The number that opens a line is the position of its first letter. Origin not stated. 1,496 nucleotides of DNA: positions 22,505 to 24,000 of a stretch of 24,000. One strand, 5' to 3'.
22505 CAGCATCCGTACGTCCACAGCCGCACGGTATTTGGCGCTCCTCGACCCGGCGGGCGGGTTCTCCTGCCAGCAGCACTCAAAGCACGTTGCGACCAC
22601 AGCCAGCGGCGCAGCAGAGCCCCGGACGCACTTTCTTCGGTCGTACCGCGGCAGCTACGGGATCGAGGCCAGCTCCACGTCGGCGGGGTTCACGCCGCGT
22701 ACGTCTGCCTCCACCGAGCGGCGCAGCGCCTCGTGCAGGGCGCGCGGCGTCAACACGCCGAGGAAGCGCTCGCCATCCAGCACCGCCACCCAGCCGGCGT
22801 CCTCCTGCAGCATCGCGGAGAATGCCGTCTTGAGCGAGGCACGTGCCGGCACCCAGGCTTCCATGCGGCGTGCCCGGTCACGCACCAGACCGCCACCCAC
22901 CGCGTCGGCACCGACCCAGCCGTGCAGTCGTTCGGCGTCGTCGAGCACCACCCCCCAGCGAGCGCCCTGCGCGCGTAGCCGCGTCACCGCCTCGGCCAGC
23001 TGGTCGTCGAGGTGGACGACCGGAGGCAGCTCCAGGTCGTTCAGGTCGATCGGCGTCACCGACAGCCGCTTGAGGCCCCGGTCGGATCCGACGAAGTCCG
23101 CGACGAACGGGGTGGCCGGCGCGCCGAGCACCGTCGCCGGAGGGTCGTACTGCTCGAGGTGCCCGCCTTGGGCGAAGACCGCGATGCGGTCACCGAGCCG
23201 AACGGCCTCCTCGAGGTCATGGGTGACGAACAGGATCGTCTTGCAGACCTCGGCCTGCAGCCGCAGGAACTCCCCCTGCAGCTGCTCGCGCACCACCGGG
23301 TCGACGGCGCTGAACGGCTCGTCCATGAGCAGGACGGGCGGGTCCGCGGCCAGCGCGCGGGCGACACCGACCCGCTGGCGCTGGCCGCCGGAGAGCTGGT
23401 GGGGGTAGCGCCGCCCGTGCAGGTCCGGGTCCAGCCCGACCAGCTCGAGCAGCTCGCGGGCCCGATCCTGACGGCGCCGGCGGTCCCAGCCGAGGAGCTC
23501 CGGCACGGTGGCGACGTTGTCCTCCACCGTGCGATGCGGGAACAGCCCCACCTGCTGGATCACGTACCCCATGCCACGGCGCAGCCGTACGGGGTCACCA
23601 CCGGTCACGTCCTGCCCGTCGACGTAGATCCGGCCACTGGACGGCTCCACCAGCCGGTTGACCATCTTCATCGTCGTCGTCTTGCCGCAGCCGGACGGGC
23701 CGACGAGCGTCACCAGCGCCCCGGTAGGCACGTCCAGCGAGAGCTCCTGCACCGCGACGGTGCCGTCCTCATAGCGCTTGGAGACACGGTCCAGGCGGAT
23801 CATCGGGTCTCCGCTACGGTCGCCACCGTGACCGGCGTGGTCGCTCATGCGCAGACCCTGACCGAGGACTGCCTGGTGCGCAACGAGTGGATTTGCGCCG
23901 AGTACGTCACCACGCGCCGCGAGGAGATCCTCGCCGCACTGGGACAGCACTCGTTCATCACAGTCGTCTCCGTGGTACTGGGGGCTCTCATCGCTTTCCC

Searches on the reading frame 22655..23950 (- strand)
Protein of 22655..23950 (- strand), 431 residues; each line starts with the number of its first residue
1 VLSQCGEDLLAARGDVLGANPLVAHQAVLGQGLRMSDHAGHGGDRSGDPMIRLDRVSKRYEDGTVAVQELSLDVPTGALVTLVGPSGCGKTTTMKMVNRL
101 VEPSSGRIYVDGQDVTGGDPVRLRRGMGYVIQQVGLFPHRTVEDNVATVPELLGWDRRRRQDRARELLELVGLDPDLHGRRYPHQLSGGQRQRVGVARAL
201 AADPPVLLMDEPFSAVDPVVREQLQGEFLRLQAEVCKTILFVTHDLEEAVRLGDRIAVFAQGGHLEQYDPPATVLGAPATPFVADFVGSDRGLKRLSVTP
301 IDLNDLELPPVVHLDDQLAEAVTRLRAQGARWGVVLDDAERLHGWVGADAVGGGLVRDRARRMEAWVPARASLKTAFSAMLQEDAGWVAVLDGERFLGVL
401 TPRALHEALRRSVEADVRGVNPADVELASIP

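Call 8: search_protein_families(library=pfam, proteins=[window:22655-23950:-], max_evalue=0.01)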
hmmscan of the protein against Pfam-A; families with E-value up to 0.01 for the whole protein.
window:22655-23950:- (431 aa): 7 families
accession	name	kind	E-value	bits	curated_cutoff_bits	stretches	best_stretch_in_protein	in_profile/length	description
PF00005.33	ABC_tran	-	2e-35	122.8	25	1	68-213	2-136/137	ABC transporter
PF13304.12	AAA_21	-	1.9e-07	31.9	27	1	154-247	210-301/304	AAA domain, putative AbiEii toxin, Type IV TA system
PF00571.33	CBS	-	2.8e-06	28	24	0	366-409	11-55/57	CBS domain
PF13401.12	AAA_22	-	9.7e-05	23.1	27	1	78-122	6-49/130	AAA domain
PF13604.12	AAA_30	-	0.0035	17.6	27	1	78-108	19-49/191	AAA domain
PF13191.12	AAA_16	-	0.0073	17.3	32.6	0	76-106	21-52/167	AAA ATPase domain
PF03215.21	Rad17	-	0.0095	16.3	23.8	0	77-99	45-67/186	Rad17 P-loop domain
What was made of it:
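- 22655..23803 (-): Intact ProV/OpuA-type osmoprotectant ABC transporter ATP-binding protein with a CBS tail (382 aa). Pfam ABC_tran + CBS (call 8).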

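Call 42: search_protein_families(library=ncbifam, proteins=[window:22655-23803:-], max_evalue=0.001)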
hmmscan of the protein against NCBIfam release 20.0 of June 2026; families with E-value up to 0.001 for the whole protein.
window:22655-23803:- (382 aa): 185 families (the best 25 are shown)
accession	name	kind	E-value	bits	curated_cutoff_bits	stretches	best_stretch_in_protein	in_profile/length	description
TIGR01186.1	proV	subfamily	2.8e-97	326.1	326.6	1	14-364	5-361/363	betaine/proline/choline family ABC transporter ATP-binding protein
TIGR03265.1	PhnT2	equivalog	8.1e-70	235.8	457.7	1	2-246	5-243/353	putative 2-aminoethylphosphonate ABC transporter ATP-binding protein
TIGR03415.1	ABC_choXWV_ATP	equivalog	5.9e-66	223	483.75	1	15-360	37-379/382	choline ABC transporter ATP-binding protein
TIGR00968.1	3a0106s01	subfamily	1.7e-65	220.9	342.75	1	2-240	1-233/237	sulfate ABC transporter ATP-binding protein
NF006987.0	PRK09452.1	equivalog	8.5e-62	209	482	1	1-241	17-251/378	spermidine/putrescine ABC transporter ATP-binding protein PotA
TIGR01187.1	potA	subfamily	3.2e-60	203.9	355.6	1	33-241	1-204/325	polyamine ABC transporter ATP-binding protein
NF008653.0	PRK11650.1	subfamily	6.9e-59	199.7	432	1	2-240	4-237/357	sn-glycerol-3-phosphate ABC transporter ATP-binding protein UgpC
NF040840.2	tungstate_WtpC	equivalog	8.9e-56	189.6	440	1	1-242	1-235/347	tungstate ABC transporter ATP-binding protein WtpC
NF008105.0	PRK10851.1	equivalog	1.2e-55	188.8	502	1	2-240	3-239/362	sulfate/thiosulfate ABC transporter ATP-binding protein CysA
NF008513.0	PRK11432.1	equivalog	1e-54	185.8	496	1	2-265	7-265/351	ferric ABC transporter ATP-binding protein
TIGR03258.1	PhnT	equivalog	1.1e-54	185.8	499.15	1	2-242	9-244/359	2-aminoethylphosphonate ABC transport system ATP-binding subunit PhnT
NF043075.1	MMSYN1_0197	equivalog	1.4e-54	185.3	550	1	1-241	2-236/341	spermidine/putrescine ABC transporter ATP-binding protein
NF007480.0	PRK10070.1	equivalog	1.3e-53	182.3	444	1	16-238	42-265/400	glycine betaine/L-proline ABC transporter ATP-binding protein ProV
NF008421.0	PRK11248.1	equivalog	2.6e-53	181.1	357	1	1-211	1-203/255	taurine ABC transporter ATP-binding subunit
NF040933.2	ABC_arch_GlcV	equivalog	2.3e-49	168.2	450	1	2-240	3-244/357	glucose ABC transporter ATP-binding protein GlcV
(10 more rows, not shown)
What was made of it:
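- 22655..23803 (-): NCBIfam TIGR01186 proV, 326.1 bits against a cut-off of 326.6 (call 42).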

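Call 52: find_homologous_proteins(query=window:22655-23803:-, max_evalue=1e-60)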
Query window:22655-23803:- (382 aa): 7999 proteins with E <= 1e-60 among 8000 candidates; the best 120 are listed.
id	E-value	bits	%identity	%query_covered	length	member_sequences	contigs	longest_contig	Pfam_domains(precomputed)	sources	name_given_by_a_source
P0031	1.1e-248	843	100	100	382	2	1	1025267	PF00005.34,PF00571.34,PF13304.13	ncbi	-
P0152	5.0e-189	646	77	100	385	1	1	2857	PF00005.34,PF00571.34,PF13304.13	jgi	jgi:osmoprotectant transport system ATP-binding protein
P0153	5.4e-189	646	77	100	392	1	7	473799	PF00005.34,PF00571.34,PF13304.13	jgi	jgi:osmoprotectant transport system ATP-binding protein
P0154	9.1e-189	646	78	100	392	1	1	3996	PF00005.34,PF00571.34,PF13304.13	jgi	-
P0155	1.6e-188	645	77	100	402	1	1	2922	PF00005.34,PF00571.34,PF13304.13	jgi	jgi:osmoprotectant transport system ATP-binding protein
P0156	2.7e-188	644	77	100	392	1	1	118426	PF00005.34,PF00571.34,PF13304.13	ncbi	-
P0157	8.3e-188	642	78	100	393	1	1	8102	PF00005.34,PF00571.34,PF13304.13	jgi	jgi:osmoprotectant transport system ATP-binding protein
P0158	1.8e-187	641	77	100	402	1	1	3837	PF00005.34,PF00571.34,PF13304.13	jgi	jgi:osmoprotectant transport system ATP-binding protein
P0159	1.8e-187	641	76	100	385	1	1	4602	PF00005.34,PF00571.34,PF13304.13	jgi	jgi:osmoprotectant transport system ATP-binding protein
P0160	2.4e-187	641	76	100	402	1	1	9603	PF00005.34,PF00571.34,PF13304.13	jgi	jgi:osmoprotectant transport system ATP-binding protein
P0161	2.6e-187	641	76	100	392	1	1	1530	PF00005.34,PF00571.34,PF13304.13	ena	-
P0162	7.0e-187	639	77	100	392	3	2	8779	PF00005.34,PF00571.34,PF13304.13,PF13191.13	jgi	jgi:osmoprotectant transport system ATP-binding protein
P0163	7.4e-187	639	77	100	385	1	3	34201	PF00005.34,PF00571.34,PF13304.13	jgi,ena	jgi:osmoprotectant transport system ATP-binding protein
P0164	1.1e-186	639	77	100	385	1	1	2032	PF00005.34,PF00571.34,PF13304.13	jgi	-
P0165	1.2e-186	639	77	100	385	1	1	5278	PF00005.34,PF00571.34,PF13304.13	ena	-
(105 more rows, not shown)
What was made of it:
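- On HFIR-type recombination product: Nearest named relatives are Acidothermaceae/Jiangellales MAGs at about 76% ATPase identity (call 52).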
